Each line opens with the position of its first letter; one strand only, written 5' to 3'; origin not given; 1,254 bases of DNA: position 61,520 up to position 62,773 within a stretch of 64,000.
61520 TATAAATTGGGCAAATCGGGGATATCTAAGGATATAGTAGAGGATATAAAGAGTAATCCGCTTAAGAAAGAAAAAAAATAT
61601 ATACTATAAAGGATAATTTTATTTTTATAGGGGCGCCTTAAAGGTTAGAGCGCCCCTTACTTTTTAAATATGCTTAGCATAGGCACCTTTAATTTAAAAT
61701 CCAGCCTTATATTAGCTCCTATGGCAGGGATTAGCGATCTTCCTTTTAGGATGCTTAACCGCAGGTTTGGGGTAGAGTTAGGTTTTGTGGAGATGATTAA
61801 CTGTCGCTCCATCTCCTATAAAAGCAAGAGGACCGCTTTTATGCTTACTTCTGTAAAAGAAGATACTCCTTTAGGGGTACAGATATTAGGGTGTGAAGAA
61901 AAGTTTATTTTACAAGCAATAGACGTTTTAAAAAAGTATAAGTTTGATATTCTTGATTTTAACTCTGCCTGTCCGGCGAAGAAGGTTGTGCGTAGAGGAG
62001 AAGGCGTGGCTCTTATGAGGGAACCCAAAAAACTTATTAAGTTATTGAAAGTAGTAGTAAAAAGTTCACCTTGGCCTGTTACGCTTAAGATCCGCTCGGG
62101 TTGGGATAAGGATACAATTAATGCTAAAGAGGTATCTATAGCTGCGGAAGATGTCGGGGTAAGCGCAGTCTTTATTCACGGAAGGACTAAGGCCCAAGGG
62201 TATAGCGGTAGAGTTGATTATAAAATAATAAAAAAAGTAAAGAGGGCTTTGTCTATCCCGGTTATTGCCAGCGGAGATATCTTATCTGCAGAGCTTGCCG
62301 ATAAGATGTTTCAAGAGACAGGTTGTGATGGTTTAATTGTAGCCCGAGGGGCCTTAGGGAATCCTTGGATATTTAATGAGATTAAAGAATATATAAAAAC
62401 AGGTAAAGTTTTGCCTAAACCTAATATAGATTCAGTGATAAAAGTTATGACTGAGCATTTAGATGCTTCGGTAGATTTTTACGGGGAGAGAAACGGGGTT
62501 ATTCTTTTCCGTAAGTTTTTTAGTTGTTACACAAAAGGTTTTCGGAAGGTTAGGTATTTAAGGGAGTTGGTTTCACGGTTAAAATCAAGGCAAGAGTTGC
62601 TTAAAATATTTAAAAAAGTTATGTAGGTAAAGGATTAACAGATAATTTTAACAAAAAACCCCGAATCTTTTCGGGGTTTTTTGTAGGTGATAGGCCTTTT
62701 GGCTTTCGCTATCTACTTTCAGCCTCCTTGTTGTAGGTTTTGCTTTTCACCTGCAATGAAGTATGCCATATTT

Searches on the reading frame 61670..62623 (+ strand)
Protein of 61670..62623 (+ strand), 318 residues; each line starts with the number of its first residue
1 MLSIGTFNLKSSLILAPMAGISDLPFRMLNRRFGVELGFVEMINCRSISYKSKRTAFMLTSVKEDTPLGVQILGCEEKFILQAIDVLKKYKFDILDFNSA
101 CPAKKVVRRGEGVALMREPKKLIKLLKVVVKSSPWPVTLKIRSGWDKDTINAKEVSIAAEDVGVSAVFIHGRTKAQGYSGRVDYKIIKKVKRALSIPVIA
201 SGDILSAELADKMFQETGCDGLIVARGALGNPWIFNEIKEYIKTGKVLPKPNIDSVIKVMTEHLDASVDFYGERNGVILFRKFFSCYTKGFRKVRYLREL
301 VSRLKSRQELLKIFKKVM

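Call 74: find_encoding_contigs(protein=window:61670-62623:+, flank=10000, max_places=2)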
Protein window:61670-62623:+ (318 aa): 5 contigs read that carry it; 2 places shown.
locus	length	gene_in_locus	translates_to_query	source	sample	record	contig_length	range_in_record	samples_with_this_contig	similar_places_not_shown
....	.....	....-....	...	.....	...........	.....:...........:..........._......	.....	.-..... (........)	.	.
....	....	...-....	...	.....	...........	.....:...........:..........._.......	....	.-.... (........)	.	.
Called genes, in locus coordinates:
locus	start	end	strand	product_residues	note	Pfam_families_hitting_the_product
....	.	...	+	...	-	?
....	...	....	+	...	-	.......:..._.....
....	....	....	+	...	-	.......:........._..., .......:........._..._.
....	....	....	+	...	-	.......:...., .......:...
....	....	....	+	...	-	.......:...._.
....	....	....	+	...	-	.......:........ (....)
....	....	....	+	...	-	-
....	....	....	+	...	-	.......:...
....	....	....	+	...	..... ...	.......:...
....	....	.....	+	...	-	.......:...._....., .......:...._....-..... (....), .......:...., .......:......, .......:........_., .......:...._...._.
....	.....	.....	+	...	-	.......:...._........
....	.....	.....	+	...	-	?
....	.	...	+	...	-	?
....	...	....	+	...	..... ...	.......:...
